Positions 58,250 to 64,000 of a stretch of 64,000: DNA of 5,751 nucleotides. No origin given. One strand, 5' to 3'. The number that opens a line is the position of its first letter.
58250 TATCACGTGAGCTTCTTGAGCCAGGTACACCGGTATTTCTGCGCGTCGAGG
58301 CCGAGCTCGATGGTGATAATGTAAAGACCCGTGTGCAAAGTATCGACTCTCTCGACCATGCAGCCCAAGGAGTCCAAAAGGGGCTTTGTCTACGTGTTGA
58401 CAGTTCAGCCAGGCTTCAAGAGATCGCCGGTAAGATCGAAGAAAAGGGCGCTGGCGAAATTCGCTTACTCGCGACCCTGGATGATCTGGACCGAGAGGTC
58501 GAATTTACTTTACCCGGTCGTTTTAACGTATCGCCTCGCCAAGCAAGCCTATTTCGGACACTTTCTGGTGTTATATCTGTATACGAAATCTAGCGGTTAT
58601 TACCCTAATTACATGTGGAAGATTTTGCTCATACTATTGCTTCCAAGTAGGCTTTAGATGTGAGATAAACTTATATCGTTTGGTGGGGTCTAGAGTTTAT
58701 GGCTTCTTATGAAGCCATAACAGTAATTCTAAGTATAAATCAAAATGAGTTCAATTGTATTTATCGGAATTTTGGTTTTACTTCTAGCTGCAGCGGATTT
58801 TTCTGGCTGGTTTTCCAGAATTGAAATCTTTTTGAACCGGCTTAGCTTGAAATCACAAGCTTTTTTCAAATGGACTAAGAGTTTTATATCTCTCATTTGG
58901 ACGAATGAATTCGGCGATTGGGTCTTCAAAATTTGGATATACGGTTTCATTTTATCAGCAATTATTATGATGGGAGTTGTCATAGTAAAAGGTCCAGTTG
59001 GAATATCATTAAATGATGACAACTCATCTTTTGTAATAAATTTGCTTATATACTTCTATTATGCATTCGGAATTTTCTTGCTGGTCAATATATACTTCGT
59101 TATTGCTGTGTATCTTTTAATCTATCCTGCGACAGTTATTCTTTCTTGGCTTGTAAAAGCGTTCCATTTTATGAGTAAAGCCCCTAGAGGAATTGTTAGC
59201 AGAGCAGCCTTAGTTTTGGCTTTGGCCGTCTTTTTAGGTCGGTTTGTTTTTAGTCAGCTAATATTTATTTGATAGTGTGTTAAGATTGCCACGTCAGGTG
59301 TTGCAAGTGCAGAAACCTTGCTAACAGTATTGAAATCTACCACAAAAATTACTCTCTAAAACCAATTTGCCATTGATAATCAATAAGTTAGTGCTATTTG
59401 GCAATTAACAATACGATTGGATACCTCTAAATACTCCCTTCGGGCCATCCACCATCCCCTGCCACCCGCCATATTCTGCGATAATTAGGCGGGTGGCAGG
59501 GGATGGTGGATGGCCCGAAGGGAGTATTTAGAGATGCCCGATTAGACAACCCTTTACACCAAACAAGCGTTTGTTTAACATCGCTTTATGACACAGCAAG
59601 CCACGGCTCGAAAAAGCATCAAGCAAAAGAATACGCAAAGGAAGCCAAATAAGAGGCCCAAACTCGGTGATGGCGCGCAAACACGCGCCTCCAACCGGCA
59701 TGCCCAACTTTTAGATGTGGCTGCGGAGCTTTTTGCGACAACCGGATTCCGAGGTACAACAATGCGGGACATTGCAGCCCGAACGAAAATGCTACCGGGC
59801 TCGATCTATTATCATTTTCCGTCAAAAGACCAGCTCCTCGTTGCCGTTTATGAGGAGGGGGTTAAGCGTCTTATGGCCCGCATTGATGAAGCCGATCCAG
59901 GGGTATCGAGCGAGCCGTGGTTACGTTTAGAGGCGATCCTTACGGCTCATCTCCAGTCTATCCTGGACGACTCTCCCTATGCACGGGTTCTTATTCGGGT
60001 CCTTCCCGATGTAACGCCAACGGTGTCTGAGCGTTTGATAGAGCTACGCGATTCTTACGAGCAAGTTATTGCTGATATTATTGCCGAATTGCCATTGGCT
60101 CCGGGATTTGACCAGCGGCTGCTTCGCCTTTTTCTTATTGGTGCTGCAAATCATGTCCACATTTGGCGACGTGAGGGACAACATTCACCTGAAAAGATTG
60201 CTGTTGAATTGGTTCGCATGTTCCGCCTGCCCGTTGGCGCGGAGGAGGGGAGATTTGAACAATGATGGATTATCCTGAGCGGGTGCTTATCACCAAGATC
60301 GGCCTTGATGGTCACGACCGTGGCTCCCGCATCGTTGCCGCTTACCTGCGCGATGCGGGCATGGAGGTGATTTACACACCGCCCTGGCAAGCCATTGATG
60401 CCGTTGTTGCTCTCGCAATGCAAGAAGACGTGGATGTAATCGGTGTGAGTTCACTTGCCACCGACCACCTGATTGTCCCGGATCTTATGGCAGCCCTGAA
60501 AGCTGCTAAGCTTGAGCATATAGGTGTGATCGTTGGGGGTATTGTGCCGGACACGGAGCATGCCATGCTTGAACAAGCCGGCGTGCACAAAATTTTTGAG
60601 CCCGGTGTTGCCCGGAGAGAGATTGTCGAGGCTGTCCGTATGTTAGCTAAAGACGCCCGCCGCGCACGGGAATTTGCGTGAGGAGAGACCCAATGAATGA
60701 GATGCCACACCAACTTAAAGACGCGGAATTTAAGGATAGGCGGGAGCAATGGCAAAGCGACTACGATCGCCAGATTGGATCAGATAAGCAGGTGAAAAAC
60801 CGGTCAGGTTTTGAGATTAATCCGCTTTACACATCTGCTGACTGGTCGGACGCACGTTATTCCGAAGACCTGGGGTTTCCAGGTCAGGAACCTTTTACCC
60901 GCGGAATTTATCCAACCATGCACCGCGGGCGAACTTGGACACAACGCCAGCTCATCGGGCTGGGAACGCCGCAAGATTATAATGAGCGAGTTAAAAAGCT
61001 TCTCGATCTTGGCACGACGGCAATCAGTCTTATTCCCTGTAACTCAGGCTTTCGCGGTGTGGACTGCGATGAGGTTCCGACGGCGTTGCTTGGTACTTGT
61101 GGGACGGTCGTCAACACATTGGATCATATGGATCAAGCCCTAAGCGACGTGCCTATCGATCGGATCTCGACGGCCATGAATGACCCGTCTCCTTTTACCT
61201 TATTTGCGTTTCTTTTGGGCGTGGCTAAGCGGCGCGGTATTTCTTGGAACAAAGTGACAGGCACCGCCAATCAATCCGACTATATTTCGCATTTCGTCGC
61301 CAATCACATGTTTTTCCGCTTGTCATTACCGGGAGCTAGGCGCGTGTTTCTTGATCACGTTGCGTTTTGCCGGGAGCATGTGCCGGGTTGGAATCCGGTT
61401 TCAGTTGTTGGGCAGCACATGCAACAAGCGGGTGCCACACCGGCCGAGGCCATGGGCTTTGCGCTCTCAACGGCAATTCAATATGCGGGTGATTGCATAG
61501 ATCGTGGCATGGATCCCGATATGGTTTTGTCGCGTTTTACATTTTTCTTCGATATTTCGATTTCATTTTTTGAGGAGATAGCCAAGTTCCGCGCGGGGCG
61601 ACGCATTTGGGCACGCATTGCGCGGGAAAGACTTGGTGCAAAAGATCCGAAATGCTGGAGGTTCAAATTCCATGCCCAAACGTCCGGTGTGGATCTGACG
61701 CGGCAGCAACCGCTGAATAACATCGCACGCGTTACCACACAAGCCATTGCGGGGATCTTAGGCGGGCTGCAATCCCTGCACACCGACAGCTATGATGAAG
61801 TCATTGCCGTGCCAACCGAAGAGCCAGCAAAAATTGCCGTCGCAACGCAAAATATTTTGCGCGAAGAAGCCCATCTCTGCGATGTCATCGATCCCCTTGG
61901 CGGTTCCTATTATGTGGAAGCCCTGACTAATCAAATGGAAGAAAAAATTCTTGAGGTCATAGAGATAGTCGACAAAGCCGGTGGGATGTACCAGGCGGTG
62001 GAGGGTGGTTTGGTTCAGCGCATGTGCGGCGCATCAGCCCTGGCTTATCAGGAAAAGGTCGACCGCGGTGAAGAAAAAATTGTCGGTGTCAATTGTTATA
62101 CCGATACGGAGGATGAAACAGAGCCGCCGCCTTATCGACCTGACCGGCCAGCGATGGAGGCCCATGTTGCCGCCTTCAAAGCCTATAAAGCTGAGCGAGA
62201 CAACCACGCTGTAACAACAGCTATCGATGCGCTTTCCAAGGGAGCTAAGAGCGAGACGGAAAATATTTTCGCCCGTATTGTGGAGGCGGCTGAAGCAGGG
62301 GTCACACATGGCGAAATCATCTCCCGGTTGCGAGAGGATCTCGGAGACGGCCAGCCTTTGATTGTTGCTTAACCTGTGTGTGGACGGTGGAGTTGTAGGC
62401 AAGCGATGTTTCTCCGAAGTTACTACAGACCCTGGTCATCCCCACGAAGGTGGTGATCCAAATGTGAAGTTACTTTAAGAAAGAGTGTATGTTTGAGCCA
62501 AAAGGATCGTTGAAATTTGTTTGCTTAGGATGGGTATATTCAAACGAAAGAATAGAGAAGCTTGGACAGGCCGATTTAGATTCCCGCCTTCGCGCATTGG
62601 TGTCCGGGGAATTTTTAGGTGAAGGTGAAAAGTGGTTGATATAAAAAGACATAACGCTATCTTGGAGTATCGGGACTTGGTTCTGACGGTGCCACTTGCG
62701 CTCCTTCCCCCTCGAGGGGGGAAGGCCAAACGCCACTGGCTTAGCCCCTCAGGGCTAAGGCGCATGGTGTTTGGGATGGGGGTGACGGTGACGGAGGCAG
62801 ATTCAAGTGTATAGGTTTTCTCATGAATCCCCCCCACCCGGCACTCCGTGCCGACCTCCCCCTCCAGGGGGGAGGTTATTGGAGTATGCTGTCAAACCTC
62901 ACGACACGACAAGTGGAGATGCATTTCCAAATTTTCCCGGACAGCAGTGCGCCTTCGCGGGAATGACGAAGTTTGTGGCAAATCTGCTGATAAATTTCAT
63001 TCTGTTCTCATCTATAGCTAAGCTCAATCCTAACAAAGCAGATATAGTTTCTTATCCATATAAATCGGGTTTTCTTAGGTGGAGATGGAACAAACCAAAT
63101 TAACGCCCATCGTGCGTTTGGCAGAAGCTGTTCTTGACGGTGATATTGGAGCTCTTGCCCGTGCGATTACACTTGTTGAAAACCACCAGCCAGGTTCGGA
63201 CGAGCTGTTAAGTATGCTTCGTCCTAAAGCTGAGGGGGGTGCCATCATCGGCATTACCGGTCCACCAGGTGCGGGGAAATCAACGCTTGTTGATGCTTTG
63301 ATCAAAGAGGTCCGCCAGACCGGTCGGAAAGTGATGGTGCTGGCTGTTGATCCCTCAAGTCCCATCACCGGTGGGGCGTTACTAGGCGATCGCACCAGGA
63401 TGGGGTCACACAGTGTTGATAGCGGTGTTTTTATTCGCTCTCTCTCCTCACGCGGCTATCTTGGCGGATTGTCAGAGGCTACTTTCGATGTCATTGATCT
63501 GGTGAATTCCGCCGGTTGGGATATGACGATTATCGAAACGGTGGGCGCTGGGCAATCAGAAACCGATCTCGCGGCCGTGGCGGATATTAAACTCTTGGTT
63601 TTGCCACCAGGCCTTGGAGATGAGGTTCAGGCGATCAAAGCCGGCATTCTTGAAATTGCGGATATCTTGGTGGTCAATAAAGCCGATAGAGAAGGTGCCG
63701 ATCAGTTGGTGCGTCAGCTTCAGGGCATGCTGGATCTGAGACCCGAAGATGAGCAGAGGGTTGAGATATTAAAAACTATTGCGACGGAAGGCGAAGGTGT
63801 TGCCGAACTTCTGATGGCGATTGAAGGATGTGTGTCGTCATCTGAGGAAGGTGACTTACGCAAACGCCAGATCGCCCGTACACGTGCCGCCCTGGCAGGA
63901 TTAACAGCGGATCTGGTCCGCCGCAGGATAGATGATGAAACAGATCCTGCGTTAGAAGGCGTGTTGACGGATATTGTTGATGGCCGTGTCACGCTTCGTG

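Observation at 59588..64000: TetR-controlled split B12-dependent acyl-CoA mutase (small B12 subunit, then large subunit) with a MeaB chaperone: substrate unassigned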

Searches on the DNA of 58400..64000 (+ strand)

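Call 27: search_rna_families(source=window, start=58400, end=64000, threshold=evalue, max_evalue=1)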
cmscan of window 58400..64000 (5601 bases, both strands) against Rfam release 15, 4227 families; matches with E-value up to 1: 13.
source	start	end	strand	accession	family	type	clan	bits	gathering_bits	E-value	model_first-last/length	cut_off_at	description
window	59430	59528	+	RF04096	mir-4433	Gene; miRNA;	-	58.9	77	1.6e-10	1-83/83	no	mir-4433 microRNA precursor family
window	59438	59522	+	RF01015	mir-885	Gene; miRNA;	-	45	66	1.4e-07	1-74/74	no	mir-885 microRNA precursor family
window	59436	59520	-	RF01015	mir-885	Gene; miRNA;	-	44.6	66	1.8e-07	1-74/74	no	mir-885 microRNA precursor family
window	59429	59529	-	RF03844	mir-3190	Gene; miRNA;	-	43.7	81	4.5e-05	1-77/77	no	mir-3190 microRNA precursor family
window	59429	59529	+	RF03844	mir-3190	Gene; miRNA;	-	43.7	81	4.5e-05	1-77/77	no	mir-3190 microRNA precursor family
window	59434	59524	+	RF03634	mir-3524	Gene; miRNA;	-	36.7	99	1.5e-05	1-84/84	no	mir-3524 microRNA precursor family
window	59431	59531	-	RF04175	mir-1260b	Gene; miRNA;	-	35.4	81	0.00026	1-108/108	no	mir-1260b microRNA precursor family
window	59427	59527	+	RF04175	mir-1260b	Gene; miRNA;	-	35.1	81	0.00032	1-108/108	no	mir-1260b microRNA precursor family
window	59445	59513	-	RF03634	mir-3524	Gene; miRNA;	-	28.6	99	0.0041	1-84/84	no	mir-3524 microRNA precursor family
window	59431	59504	-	RF01089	PK-repBA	Cis-reg;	-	26.7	45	0.0084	2-83/124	no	Pseudoknot of the regulatory region of the repBA gene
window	59437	59521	-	RF03428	mir-6134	Gene; miRNA;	-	23.3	109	0.28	1-87/87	no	mir-6134 microRNA precursor family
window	59446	59513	-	RF01014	mir-1306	Gene; miRNA;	-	23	70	0.18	1-72/72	no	mir-1306 microRNA precursor family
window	59440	59519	+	RF03448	mir-6131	Gene; miRNA;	-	22.7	66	0.47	1-105/105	no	mir-6131 microRNA precursor family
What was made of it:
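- Tried and rejected: Only spurious miRNA-precursor hits below the gathering cutoff fell on the long hairpin (call 27).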

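Call 53: search_dna_similar(query=window:62373-63084:+, collection=plasmids, mode=distant, max_evalue=0.001, max_rows=10)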
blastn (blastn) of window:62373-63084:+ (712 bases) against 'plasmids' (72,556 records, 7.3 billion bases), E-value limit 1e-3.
No match.

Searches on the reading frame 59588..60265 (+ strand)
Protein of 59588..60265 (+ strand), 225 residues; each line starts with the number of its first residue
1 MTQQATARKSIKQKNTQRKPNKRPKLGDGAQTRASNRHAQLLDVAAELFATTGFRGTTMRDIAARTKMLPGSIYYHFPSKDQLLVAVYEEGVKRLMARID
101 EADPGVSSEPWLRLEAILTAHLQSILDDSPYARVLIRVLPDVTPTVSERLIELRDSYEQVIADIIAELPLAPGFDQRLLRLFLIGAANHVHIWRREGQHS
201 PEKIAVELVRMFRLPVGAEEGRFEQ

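Call 4: search_protein_families(library=pfam, proteins=[window:59588-60265:+])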
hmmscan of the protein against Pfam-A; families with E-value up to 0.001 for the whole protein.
window:59588-60265:+ (225 aa): 2 families
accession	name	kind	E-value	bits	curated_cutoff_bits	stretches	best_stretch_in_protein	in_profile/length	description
PF00440.29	TetR_N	-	4.9e-18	65.1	24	1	41-87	1-47/47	Bacterial regulatory proteins, tetR family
PF17932.6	TetR_C_24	-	2.9e-14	53.7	26.4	1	109-212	3-110/114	Tetracyclin repressor-like, C-terminal domain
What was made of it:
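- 59588..60265 (+): TetR-family regulator, 225 aa, an orthologue of Xaut_5045. Pfam TetR_N and TetR_C_24 (call 4).
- Checked: TetR: 59588-60265, 225 aa. Pfam TetR_N scores 65 bits and TetR_C_24 scores 54 bits (call 4).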

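Call 6: search_protein_families(library=ncbifam, proteins=[window:59588-60265:+])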
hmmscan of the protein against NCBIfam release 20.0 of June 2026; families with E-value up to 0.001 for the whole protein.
window:59588-60265:+ (225 aa): 21 families
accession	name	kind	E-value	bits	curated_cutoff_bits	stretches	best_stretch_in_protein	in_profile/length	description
NF041196.1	ScbR_bind_reg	equivalog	8.9e-18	65.1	150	1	31-193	1-164/191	ScbR family autoregulator-binding transcription factor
NF050111.1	TransRegSACE7040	equivalog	6e-14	52.4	250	1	36-177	1-139/186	SACE_7040 family transcriptional regulator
NF053731.1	TransRegFasRMycb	equivalog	2.7e-12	46.9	330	1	34-188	9-162/199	HTH-type transcriptional activator FasR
NF053878.1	FATransRegFadRBac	equivalog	2.5e-11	43.7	200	1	36-187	3-157/190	fatty acid metabolism transcriptional regulator FadR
NF053516.1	TranRepPrsAVib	equivalog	3.6e-11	43.3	300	1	36-123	6-93/208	TetR family transcriptional repressor PsrA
NF037937.1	septum_RefZ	equivalog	5.6e-10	39.4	180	1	40-103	3-66/195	forespore capture DNA-binding protein RefZ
NF007430.0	PRK09975.1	equivalog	9.1e-10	38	274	1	34-139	9-113/220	acrEF/envCD operon transcriptional regulator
TIGR03384.1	betaine_BetI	equivalog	1.2e-09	38.2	201.3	1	36-129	8-100/189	choline-binding transcriptional repressor BetI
NF007949.0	PRK10668.1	equivalog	1.3e-08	34.5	271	1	32-135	7-109/216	multidrug efflux transporter transcriptional repressor AcrR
NF051852.1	efflux_TF_MtrR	exception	2.5e-08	33.9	280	1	34-161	8-136/205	multidrug efflux system transcriptional repressor MtrR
TIGR03613.1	RutR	equivalog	3.5e-08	33.5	368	1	35-176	7-150/202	pyrimidine utilization regulatory protein R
NF033703.1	transcr_KstR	equivalog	4.4e-08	32.9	280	1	35-139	6-109/185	cholesterol catabolism transcriptional regulator KstR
NF001978.0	PRK00767.1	equivalog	1.3e-07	31.7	118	1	37-123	10-96/197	transcriptional regulator BetI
NF000040.3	Tn10_TetC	equivalog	3.3e-07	30.7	425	1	38-193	15-169/197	tetracyline resistance-associated transcriptional repressor TetC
TIGR03968.1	mycofact_TetR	equivalog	4.7e-07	29.6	224.9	1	33-166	6-136/190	mycofactocin system transcriptional regulator MftR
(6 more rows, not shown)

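Call 60: find_encoding_contigs(protein=window:59588-60262:+, flank=10000, max_places=3)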
Protein window:59588-60262:+ (225 aa): no gene with exactly this product is on record in the collection.

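Call 69: search_solved_structures(query=window:59588-60262:+, max_evalue=0.00001, show_alignments=0)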
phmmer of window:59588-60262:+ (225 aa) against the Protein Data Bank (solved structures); distinct sequences matched with E-value up to 0.00001: 60.
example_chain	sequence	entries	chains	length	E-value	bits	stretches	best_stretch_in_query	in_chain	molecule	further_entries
4mxm_A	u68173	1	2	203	4.4e-19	72.4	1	26-211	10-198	Transcriptional regulator I2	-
4mo7_A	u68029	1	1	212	5.9e-19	72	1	26-211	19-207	Transcriptional regulator I2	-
8sua_A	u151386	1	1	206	3.7e-18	69.4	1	39-202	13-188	DarR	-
8svd_A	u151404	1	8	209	3.7e-18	69.4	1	39-202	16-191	DarR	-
8suk_A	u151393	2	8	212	3.4e-17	66.2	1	35-208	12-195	DarR | TetR/AcrR family transcriptional regulator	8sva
8t5y_A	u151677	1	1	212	3.5e-17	66.2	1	35-208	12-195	DarR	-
8sv6_A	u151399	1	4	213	1.6e-16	64.1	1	39-201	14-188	Fatty acid metabolism regulator protein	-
6srn_A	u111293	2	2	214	2.3e-15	60.3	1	29-128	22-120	TetR family transcriptional regulator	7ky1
3him_A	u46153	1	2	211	2.4e-12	50.5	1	30-173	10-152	Probable transcriptional regulator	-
3dcf_A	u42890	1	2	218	3.6e-12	49.8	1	33-211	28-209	transcriptional regulator of the TetR/AcrR family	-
2ibd_A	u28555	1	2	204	9.6e-12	48.5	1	33-131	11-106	Possible transcriptional regulator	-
4g12_A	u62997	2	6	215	2.9e-11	46.9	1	30-190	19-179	Probable transcriptional regulatory protein (Probably TETR-FAMILY)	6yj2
4w97_A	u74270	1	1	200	3.6e-11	46.6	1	28-134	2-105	HTH-type transcriptional repressor KstR2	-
4w1u_A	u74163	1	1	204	6.2e-11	45.8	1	33-134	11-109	HTH-type transcriptional repressor KstR2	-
6yl2_B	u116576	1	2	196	1.2e-10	44.9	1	35-190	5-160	Probable transcriptional regulatory protein (Probably TetR-family)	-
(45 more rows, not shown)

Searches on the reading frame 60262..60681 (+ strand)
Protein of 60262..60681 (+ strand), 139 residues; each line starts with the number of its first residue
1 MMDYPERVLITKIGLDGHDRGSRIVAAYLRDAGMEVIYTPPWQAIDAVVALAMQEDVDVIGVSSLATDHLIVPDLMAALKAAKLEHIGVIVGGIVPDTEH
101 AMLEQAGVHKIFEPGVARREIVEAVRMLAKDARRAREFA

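Call 4: search_protein_families(library=pfam, proteins=[window:60262-60681:+])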
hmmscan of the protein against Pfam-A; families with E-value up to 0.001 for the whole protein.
window:60262-60681:+ (139 aa): 1 family
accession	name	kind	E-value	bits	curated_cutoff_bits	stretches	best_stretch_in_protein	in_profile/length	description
PF02310.24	B12-binding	-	4e-22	78.7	32.1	1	7-116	2-114/121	B12 binding domain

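Call 6: search_protein_families(library=ncbifam, proteins=[window:60262-60681:+])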
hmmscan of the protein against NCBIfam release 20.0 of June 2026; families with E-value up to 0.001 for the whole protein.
window:60262-60681:+ (139 aa): 8 families
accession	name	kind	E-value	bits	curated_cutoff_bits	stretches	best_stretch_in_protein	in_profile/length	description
TIGR00640.1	acid_CoA_mut_C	subfamily_domain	4.1e-35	120.6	57.45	1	7-127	4-125/132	methylmalonyl-CoA mutase C-terminal domain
NF006944.0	PRK09426.1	equivalog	1.8e-32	112.1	876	1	7-125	591-710/721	methylmalonyl-CoA mutase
NF045497.1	IsobCoAmut_IcmF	equivalog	5.1e-12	44.4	1500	1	12-119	9-119/1076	fused isobutyryl-CoA mutase/GTPase IcmF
NF002612.0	PRK02261.1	equivalog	3.1e-08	33.2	110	1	7-127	5-132/148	methylaspartate mutase subunit S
TIGR01501.1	MthylAspMutase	equivalog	6.4e-06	25.9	135.8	1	8-122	4-125/134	methylaspartate mutase subunit S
TIGR02370.1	pyl_corrinoid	subfamily_domain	1.7e-05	24.3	215.3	1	10-95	89-176/197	methyltransferase cognate corrinoid protein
NF041607.1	dimeth_corrin_MtbC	equivalog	6.6e-05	22.5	350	1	15-99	92-177/203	dimethylamine corrinoid protein MtbC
NF007024.0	PRK09490.1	equivalog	8.5e-05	20.5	1497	1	7-102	753-848/1234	methionine synthase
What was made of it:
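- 60262..60681 (+): PCM small (B12-binding) subunit, 139 aa, with DxHxxG, SxL and GG motifs. PF02310 and TIGR00640 (calls 4, 6).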

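Call 59: find_encoding_contigs(protein=window:60262-60678:+, flank=10000, max_places=3)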
Protein window:60262-60678:+ (139 aa): no gene with exactly this product is on record in the collection.

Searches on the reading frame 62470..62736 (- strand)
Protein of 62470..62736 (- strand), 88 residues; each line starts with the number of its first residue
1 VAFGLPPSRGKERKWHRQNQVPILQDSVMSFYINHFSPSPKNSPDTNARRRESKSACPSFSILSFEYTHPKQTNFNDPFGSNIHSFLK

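Call 67: search_protein_families(library=pfam, proteins=[window:62470-62736:-], max_evalue=0.1)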
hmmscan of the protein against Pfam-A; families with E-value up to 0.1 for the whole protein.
window:62470-62736:- (88 aa): 0 families

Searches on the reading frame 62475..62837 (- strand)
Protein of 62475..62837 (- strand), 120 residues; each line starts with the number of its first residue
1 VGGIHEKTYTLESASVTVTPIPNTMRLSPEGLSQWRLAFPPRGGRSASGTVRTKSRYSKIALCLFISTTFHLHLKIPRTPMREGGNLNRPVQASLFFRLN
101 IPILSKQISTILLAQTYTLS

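Call 67: search_protein_families(library=pfam, proteins=[window:62475-62837:-], max_evalue=0.1)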
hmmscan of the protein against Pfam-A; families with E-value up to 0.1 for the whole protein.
window:62475-62837:- (120 aa): 0 families

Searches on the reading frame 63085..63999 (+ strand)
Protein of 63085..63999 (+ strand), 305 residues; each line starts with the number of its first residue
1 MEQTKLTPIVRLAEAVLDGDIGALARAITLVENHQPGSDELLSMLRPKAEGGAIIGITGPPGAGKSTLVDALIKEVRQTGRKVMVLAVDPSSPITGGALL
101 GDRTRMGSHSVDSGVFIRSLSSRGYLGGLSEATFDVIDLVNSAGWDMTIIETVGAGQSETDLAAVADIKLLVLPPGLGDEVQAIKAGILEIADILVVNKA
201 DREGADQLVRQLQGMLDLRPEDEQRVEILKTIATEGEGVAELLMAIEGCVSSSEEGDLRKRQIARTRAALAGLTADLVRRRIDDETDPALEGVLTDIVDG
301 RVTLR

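Call 6: search_protein_families(library=ncbifam, proteins=[window:63085-63999:+])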
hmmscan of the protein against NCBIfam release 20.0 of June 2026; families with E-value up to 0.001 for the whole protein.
window:63085-63999:+ (305 aa): 23 families
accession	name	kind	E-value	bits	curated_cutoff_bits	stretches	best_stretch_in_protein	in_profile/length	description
TIGR00750.1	lao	equivalog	4.8e-88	295.2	240.75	1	19-297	1-284/300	methylmalonyl Co-A mutase-associated GTPase MeaB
NF006958.0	PRK09435.1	equivalog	1.8e-69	234.3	329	1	9-283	10-294/333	methylmalonyl Co-A mutase-associated GTPase MeaB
NF045497.1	IsobCoAmut_IcmF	equivalog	3.6e-42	144.3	1500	1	14-251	147-396/1076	fused isobutyryl-CoA mutase/GTPase IcmF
NF006746.0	PRK09270.1-5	subfamily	1.2e-07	30.9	250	1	46-89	15-58/210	nucleoside/nucleotide kinase family protein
NF006743.0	PRK09270.1-2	equivalog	8.3e-07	28.3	227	1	39-78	13-54/217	nucleoside/nucleotide kinase family protein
TIGR00073.1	hypB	equivalog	2.3e-06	27.3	121.2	0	144-248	110-212/217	hydrogenase nickel incorporation protein HypB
NF006744.0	PRK09270.1-3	equivalog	2.5e-06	27.1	281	1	47-84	18-55/213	nucleoside/nucleotide kinase family protein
NF010068.0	PRK13548.1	equivalog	5.4e-06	25.7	261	1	37-84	16-63/261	heme ABC transporter ATP-binding protein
NF003661.0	PRK05291.1-3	equivalog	1.4e-05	24.6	380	0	149-280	280-402/448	tRNA uridine-5-carboxymethylaminomethyl(34) synthesis GTPase MnmE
NF000908.1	PRK00089.1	equivalog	3.8e-05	23.1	237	0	54-75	5-26/291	GTPase Era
TIGR02857.1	CydD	equivalog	3.9e-05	22.8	435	1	29-85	325-381/529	thiol reductant ABC exporter subunit CydD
TIGR00101.1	ureG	equivalog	5.2e-05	23.1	204.2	0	55-80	4-29/199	urease accessory protein UreG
TIGR03594.1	GTPase_EngA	equivalog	0.00011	21.3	306.7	0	52-77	175-200/432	ribosome biogenesis GTPase Der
TIGR02868.1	CydC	equivalog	0.00013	20.8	329.05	1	27-83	336-392/530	thiol reductant ABC exporter subunit CydC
NF010248.0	PRK13695.1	equivalog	0.00024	20.9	156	1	55-84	6-35/180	NTPase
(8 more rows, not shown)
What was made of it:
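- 63085..64000 (+): meaB, the G-protein chaperone. 305 aa are visible and the 3' end lies beyond the window. TIGR00750 at 295 bits against a cutoff of 240.75 (call 6).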
